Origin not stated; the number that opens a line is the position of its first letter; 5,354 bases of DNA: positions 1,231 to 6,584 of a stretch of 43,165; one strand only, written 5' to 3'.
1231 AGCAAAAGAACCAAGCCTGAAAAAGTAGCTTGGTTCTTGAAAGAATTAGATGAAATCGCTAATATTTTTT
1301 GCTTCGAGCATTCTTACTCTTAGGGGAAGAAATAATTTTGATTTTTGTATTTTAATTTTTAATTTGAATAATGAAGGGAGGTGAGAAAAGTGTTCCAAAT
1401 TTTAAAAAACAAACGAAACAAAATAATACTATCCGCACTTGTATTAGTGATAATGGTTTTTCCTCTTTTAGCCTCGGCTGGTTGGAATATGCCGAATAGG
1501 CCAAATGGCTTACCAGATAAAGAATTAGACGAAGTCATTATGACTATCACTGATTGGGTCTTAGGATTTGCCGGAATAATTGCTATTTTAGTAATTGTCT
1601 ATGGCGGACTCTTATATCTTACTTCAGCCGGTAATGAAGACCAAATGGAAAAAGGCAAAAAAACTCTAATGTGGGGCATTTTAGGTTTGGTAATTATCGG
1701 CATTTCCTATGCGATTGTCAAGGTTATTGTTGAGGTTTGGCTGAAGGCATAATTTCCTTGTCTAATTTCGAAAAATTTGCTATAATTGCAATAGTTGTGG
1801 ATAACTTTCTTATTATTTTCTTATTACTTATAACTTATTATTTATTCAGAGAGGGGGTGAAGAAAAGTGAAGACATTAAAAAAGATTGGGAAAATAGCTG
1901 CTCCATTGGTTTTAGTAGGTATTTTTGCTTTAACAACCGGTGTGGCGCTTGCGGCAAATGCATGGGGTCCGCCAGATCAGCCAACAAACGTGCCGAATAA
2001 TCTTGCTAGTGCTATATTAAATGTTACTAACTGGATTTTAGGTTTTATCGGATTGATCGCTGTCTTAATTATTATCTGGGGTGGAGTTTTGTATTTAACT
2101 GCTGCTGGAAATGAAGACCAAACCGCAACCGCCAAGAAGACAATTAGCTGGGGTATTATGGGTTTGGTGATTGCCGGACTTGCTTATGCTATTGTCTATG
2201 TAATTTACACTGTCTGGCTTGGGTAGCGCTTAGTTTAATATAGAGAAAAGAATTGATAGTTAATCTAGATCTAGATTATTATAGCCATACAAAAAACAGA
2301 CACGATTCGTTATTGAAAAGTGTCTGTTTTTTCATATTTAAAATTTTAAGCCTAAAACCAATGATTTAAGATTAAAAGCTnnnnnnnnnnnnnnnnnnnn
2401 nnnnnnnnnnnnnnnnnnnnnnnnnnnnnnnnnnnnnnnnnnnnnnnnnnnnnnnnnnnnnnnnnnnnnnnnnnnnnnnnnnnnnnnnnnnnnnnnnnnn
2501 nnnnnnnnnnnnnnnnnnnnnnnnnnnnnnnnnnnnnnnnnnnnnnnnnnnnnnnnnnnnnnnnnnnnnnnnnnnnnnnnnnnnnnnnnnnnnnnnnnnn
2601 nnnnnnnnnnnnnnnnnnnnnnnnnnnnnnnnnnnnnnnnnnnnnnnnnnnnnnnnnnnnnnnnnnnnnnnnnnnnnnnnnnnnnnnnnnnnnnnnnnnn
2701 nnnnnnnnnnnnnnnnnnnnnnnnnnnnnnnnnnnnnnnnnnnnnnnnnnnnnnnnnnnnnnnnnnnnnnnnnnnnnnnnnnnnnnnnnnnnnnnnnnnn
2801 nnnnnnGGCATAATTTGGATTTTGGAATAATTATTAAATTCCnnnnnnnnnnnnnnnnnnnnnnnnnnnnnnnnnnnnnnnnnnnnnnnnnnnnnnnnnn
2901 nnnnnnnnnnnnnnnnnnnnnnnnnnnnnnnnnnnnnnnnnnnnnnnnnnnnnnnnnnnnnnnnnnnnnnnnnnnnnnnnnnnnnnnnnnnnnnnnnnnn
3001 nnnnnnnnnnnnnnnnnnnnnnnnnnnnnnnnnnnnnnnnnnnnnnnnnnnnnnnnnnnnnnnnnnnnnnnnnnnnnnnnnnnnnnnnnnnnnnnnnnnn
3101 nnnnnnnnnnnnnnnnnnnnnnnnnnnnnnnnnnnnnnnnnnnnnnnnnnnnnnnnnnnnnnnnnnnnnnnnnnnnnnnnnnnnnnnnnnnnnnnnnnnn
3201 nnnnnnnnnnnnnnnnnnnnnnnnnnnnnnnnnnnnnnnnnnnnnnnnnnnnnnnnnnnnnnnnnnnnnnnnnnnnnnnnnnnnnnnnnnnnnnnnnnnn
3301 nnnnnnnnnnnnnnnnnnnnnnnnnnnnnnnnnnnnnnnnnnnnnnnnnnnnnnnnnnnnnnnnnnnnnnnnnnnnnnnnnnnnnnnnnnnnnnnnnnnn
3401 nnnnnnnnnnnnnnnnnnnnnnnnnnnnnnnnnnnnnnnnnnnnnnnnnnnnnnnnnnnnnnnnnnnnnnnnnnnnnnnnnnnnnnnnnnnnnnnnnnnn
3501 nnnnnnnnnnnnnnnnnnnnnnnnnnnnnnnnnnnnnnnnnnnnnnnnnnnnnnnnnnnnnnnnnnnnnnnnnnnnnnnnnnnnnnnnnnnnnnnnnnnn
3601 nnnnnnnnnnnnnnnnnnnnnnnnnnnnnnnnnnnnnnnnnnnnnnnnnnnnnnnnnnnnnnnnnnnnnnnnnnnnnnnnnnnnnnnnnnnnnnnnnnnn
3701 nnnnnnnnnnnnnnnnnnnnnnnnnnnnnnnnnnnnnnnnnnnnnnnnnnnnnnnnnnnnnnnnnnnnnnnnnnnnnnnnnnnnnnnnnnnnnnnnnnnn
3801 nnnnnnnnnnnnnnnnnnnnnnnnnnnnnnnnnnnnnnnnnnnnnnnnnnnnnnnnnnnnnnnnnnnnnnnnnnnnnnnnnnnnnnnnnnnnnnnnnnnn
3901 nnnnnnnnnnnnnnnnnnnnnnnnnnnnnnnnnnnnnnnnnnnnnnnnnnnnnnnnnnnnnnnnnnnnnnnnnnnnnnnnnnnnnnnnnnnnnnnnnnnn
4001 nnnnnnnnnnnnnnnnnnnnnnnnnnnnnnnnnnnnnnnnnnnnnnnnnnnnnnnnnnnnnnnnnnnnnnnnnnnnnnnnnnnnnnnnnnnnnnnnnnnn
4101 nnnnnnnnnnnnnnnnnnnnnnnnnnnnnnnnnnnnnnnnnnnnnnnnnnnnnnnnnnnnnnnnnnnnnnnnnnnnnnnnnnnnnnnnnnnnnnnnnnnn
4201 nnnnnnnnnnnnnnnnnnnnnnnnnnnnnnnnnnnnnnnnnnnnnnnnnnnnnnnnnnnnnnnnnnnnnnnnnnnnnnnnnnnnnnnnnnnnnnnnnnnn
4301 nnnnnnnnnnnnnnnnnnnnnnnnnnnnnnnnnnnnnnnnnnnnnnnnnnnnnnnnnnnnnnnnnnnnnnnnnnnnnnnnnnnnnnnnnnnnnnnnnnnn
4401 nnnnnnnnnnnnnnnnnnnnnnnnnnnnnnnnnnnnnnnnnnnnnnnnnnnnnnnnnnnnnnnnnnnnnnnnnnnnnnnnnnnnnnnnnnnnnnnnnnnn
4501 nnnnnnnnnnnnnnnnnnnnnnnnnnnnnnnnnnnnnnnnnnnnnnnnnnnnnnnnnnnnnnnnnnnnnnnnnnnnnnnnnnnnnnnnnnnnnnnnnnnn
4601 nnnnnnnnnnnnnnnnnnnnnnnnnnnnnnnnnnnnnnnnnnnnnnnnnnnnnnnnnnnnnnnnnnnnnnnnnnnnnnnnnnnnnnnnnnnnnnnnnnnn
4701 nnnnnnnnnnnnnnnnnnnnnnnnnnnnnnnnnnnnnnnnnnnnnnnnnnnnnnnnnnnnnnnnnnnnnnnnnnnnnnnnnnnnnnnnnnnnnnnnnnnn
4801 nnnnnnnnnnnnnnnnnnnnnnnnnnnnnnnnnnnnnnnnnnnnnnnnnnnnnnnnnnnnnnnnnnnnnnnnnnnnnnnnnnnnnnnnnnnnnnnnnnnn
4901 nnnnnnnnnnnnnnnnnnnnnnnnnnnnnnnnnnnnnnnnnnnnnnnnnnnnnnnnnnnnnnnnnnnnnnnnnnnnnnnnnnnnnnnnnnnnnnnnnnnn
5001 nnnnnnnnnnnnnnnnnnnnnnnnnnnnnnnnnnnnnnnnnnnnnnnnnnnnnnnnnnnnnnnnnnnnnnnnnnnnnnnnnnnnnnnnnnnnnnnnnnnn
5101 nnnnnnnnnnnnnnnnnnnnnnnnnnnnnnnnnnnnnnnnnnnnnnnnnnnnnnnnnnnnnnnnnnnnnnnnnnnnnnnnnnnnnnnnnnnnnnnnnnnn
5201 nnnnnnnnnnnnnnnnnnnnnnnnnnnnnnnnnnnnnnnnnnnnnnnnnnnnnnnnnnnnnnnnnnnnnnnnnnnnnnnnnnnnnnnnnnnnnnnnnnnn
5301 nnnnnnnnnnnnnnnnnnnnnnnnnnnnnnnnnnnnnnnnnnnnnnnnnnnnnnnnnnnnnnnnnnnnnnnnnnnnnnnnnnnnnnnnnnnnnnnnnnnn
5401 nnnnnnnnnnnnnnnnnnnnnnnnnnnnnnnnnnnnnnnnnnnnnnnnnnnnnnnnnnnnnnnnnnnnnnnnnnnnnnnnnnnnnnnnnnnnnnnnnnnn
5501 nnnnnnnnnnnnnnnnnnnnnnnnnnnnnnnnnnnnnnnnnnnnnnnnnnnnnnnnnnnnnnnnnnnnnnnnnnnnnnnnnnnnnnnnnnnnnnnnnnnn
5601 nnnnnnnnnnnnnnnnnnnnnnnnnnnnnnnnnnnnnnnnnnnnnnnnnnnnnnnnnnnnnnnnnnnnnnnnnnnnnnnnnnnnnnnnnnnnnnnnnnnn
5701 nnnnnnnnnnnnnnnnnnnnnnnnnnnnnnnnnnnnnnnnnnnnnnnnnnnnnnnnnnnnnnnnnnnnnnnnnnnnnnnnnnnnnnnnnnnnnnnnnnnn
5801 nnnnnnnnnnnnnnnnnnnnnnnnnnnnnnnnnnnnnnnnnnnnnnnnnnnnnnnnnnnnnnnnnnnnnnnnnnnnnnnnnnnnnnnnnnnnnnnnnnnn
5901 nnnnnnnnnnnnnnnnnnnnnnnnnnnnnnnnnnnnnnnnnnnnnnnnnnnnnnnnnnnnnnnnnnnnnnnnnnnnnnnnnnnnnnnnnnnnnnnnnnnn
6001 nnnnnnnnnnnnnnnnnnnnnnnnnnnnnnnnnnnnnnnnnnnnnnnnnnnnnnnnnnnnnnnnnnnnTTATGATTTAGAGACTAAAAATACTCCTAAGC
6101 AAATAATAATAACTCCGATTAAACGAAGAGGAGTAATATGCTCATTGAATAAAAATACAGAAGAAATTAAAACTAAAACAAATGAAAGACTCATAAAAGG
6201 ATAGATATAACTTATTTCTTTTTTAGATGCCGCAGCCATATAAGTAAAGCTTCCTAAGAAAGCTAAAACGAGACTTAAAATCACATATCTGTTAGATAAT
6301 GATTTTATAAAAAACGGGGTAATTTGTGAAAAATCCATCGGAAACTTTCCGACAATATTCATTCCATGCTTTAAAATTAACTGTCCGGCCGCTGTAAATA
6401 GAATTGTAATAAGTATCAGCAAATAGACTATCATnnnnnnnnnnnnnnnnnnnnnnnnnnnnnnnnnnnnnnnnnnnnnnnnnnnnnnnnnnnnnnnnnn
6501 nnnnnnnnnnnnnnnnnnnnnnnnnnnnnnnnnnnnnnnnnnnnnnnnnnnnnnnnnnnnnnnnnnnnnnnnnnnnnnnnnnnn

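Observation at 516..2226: Tandem triplication of T4SS-pilin-like genes with hypervariable mature N-termini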

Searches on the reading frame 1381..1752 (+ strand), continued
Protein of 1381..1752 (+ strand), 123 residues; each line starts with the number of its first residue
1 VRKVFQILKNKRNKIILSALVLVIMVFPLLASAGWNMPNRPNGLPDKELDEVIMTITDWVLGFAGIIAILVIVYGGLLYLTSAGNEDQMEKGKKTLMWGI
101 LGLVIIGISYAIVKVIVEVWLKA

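Call 64: find_homologous_proteins(query=L001:3-728:+, max_evalue=1e-10)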
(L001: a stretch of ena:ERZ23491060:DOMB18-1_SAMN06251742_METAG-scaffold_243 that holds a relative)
Query L001:3-728:+ (241 aa): 4 proteins with E <= 1e-10 among 8000 candidates.
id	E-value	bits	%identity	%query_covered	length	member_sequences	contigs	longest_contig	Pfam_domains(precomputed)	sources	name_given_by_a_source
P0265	1.0e-142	492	97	97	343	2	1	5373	PF18895.6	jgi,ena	-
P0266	4.4e-58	215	99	38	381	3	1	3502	PF18895.6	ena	-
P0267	1.8e-19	88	36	31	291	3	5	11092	PF18895.6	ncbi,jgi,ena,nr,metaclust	ncbi:MAG: hypothetical protein UY41_C0029G0005 [Candidatus Moranbacteria bacterium GW2011_GWE1_49_15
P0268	1.3e-17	82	31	32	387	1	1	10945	PF18895.6,PF04956.19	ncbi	-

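Call 66: find_encoding_contigs(protein=P0265, flank=10000, max_places=5)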
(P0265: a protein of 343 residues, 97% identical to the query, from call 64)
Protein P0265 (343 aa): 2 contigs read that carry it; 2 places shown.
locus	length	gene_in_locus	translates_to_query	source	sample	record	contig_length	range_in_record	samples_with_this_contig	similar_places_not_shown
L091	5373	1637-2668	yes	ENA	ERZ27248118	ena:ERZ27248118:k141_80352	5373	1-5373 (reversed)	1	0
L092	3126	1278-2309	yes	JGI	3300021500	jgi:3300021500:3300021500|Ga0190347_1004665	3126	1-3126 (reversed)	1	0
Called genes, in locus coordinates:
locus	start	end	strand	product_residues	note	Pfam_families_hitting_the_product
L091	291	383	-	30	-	-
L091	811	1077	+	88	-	PF14076:DUF4258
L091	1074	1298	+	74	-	PF10049:DUF2283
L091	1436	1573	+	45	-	-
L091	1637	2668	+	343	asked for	PF18895:T4SS_pilin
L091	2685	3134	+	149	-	PF02130:YbeY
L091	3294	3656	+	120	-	PF01219:DAGK_prokar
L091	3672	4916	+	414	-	PF11104:PilM_2 (faint), PF02491:SHS2_FTSA, PF06277:EutA (weak), PF06723:MreB_Mbl, PF14450:FtsA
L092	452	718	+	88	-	PF14076:DUF4258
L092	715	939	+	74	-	PF10049:DUF2283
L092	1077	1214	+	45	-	-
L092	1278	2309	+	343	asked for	PF18895:T4SS_pilin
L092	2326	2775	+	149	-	PF02130:YbeY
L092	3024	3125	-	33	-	?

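Call 67: find_encoding_contigs(protein=P0266, flank=10000, max_places=5)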
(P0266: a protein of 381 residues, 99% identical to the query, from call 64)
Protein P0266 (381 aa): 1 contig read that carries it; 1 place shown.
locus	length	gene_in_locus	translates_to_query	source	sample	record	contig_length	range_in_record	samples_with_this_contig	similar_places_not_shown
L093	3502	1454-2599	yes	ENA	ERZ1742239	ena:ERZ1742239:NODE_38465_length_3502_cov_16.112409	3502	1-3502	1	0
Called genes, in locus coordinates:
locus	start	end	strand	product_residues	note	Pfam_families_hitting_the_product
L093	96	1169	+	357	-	PF18895:T4SS_pilin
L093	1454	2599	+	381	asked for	PF18895:T4SS_pilin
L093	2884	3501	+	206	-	?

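Call 75: search_protein_families(library=pfam, proteins=[L024:13059-15140:+, L024:15134-18787:+, L024:10972-11982:-, L010:7189-8211:-, L010:8184-8993:-, L010:10167-10997:-, L010:12478-13815:-, L010:13866-15341:-, L010:15361-16365:-, L018:17424-19064:-], max_evalue=0.001)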
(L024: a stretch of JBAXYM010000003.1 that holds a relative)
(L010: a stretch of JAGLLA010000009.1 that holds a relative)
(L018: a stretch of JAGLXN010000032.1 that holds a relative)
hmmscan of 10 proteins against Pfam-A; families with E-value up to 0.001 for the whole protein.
L024:13059-15140:+ (694 aa): 4 families
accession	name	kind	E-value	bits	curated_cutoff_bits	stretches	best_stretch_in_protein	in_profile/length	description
PF01138.27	RNase_PH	-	2.8e-51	173.7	25.5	2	15-145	4-130/130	3' exoribonuclease family, domain 1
PF00575.29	S1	-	5.8e-20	71.9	22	1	622-692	3-74/74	S1 RNA binding domain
PF03725.20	RNase_PH_C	-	3.3e-18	65.8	20.8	2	148-211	1-66/67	3' exoribonuclease family, domain 2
PF00013.35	KH_1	-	6e-11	42.4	21.5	1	559-615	3-65/66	KH domain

L024:15134-18787:+ (1218 aa): 0 families

L024:10972-11982:- (337 aa): 3 families
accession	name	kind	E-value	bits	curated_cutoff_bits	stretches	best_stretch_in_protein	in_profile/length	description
PF00589.27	Phage_integrase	-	1.1e-45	155.9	27.1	1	153-323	2-171/172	Phage integrase family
PF02899.23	Phage_int_SAM_1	-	1e-11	45.4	22.3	1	48-131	3-82/83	Phage integrase, N-terminal SAM-like domain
PF13495.12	Phage_int_SAM_4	-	3.8e-08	34.1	27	0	102-142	7-47/85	Phage integrase, N-terminal SAM-like domain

L010:7189-8211:- (341 aa): 1 family
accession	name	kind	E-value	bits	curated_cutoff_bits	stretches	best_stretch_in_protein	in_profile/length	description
PF03706.18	LPG_synthase_TM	-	4.1e-27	95.9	33.4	1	35-330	1-302/302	Lysylphosphatidylglycerol synthase TM region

L010:8184-8993:- (270 aa): 15 families
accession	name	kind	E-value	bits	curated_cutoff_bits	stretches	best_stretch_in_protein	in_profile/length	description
PF08241.18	Methyltransf_11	-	5e-25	88.4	21.2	1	46-138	2-95/95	Methyltransferase domain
PF13649.12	Methyltransf_25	-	7.8e-19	68.6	27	1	44-134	1-97/97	Methyltransferase domain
PF13489.12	Methyltransf_23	-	2.1e-18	67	27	1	36-153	18-134/164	Methyltransferase domain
PF13847.12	Methyltransf_31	-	2.3e-18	66.7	27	1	41-153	4-114/145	Methyltransferase domain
PF08242.18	Methyltransf_12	-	2.2e-14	54.4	30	1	45-136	1-98/98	Methyltransferase domain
PF01209.24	Ubie_methyltran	-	1.9e-09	37.7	20.1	1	41-138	48-151/233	ubiE/COQ5 methyltransferase family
PF03141.22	Methyltransf_29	-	8e-07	28.4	23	1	36-146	113-225/506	Putative S-adenosyl-L-methionine-dependent methyltransferase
PF02353.26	CMAS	-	4.7e-06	26.5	27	1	38-155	60-181/273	Mycolic acid cyclopropane synthetase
PF05148.21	Methyltransf_8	-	6.4e-06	26.6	27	1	36-139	68-157/219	Hypothetical methyltransferase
PF08003.17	Methyltransf_9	-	2.6e-05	23.8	23.8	1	41-140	116-219/315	Protein of unknown function (DUF1698)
PF06325.19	PrmA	-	7.6e-05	22.8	22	1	39-139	160-259/296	Ribosomal protein L11 methyltransferase (PrmA)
PF07021.18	MetW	-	9.1e-05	22.6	21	1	36-142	9-111/193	Methionine biosynthesis protein MetW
PF03291.22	mRNA_G-N7_MeTrfase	-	0.0006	19.5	26.6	0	31-87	52-109/315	mRNA (guanine-N(7))-methyltransferase domain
PF13679.12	Methyltransf_32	-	0.00065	20.1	27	0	37-110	22-108/143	Methyltransferase domain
PF02390.23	Methyltransf_4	-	0.00077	19.4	24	0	42-85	3-48/173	Putative methyltransferase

L010:10167-10997:- (277 aa): 7 families
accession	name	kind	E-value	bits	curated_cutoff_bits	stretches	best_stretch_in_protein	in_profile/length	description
PF13649.12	Methyltransf_25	-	3.7e-11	44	27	1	63-151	1-92/97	Methyltransferase domain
PF13847.12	Methyltransf_31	-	3.9e-11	43.3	27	1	59-172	3-125/145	Methyltransferase domain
PF08241.18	Methyltransf_11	-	5.3e-11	43.5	21.2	1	64-157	1-92/95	Methyltransferase domain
PF08242.18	Methyltransf_12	-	4.7e-08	34.1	30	1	64-150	1-90/98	Methyltransferase domain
PF03291.22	mRNA_G-N7_MeTrfase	-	9.8e-08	31.9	26.6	1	35-104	40-106/315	mRNA (guanine-N(7))-methyltransferase domain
PF13489.12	Methyltransf_23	-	3.5e-05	24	27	1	59-167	22-123/164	Methyltransferase domain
PF03686.19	UPF0146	-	6e-05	23.4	26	1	56-126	10-74/129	Uncharacterised protein family (UPF0146)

L010:12478-13815:- (446 aa): 1 family
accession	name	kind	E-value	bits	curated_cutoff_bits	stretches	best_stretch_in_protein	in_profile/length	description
PF13231.12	PMT_2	-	6.5e-06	26.9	26.1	1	130-238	26-136/160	Dolichyl-phosphate-mannose-protein mannosyltransferase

L010:13866-15341:- (492 aa): 0 families

L010:15361-16365:- (335 aa): 4 families
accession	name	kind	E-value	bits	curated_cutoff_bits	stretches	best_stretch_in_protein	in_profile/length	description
PF00589.27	Phage_integrase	-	5.4e-44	150.4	27.1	1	141-319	2-171/172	Phage integrase family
PF02899.23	Phage_int_SAM_1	-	2e-12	47.6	22.3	1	36-119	3-82/83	Phage integrase, N-terminal SAM-like domain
PF13495.12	Phage_int_SAM_4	-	1.9e-06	28.6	27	0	11-65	22-77/85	Phage integrase, N-terminal SAM-like domain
PF13102.12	Phage_int_SAM_5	-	4.1e-05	24.3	22.3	1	43-119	13-85/98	Phage integrase SAM-like domain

L018:17424-19064:- (547 aa): 1 family
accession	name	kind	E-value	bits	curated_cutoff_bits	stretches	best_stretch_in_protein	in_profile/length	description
PF13231.12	PMT_2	-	4.6e-13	50.1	26.1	1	67-219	4-154/160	Dolichyl-phosphate-mannose-protein mannosyltransferase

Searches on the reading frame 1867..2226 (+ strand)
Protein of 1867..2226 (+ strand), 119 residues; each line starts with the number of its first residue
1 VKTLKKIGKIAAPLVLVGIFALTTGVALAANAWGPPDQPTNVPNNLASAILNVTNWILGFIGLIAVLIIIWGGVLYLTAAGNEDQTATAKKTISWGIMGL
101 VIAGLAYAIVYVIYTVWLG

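Call 3: search_protein_families(library=pfam, proteins=[window:1867-2226:+], max_evalue=0.1)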
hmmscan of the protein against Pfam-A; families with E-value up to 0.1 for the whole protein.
window:1867-2226:+ (119 aa): 3 families
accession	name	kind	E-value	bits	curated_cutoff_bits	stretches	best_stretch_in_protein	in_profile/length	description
PF18895.5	T4SS_pilin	-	9.4e-13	48.5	26.6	1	47-113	6-71/71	Type IV secretion system pilin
PF02322.20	Cyt_bd_oxida_II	-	0.011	15.5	35.6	1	20-112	124-210/302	Cytochrome bd terminal oxidase subunit II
PF07843.16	DUF1634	-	0.017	15.7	27.5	1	57-111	4-57/102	Protein of unknown function (DUF1634)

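Call 4: search_protein_families(library=ncbifam, proteins=[window:1867-2226:+], max_evalue=0.1)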
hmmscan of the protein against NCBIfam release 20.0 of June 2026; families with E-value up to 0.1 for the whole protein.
window:1867-2226:+ (119 aa): 2 families
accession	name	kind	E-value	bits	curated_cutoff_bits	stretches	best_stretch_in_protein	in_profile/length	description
NF045849.1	ICE_MMCAP2_0565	equivalog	1.6e-09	37.3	40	1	44-114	7-77/80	Mbov_0395 family pilin-like conjugal transfer protein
NF002796.0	PRK02935.1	equivalog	0.061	13.2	108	0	4-76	9-65/118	hypothetical protein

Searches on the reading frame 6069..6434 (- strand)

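Call 9: search_protein_families(library=pfam, proteins=[window:6069-6434:-], max_evalue=0.001)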
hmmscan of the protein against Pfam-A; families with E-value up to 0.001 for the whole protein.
window:6069-6434:- (121 aa): 2 families
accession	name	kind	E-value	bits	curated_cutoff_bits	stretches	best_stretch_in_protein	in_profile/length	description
PF00892.27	EamA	-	1e-06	29.5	28.2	1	48-119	63-134/135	EamA-like transporter family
PF10639.15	TMEM234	-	0.00074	20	30.1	1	37-118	30-112/113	Putative transmembrane family 234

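Call 69: search_protein_families(library=ncbifam, proteins=[window:6069-6434:-], max_evalue=0.001)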
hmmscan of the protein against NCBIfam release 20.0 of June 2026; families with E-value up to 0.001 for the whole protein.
window:6069-6434:- (121 aa): 3 families
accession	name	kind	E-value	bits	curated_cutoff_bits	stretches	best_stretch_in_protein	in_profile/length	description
NF002816.2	PRK02971.1-2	equivalog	9.8e-12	45.4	99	1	8-120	4-118/120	4-amino-4-deoxy-L-arabinose-phosphoundecaprenol flippase subunit ArnF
NF011625.2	PRK15051.1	equivalog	1.4e-06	28.5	92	1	37-119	22-108/111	4-amino-4-deoxy-L-arabinose-phosphoundecaprenol flippase subunit ArnE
TIGR03340.1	phn_DUF6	hypoth_equivalog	1.7e-06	27.9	288.15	1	51-120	66-135/281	phosphonate utilization associated putative membrane protein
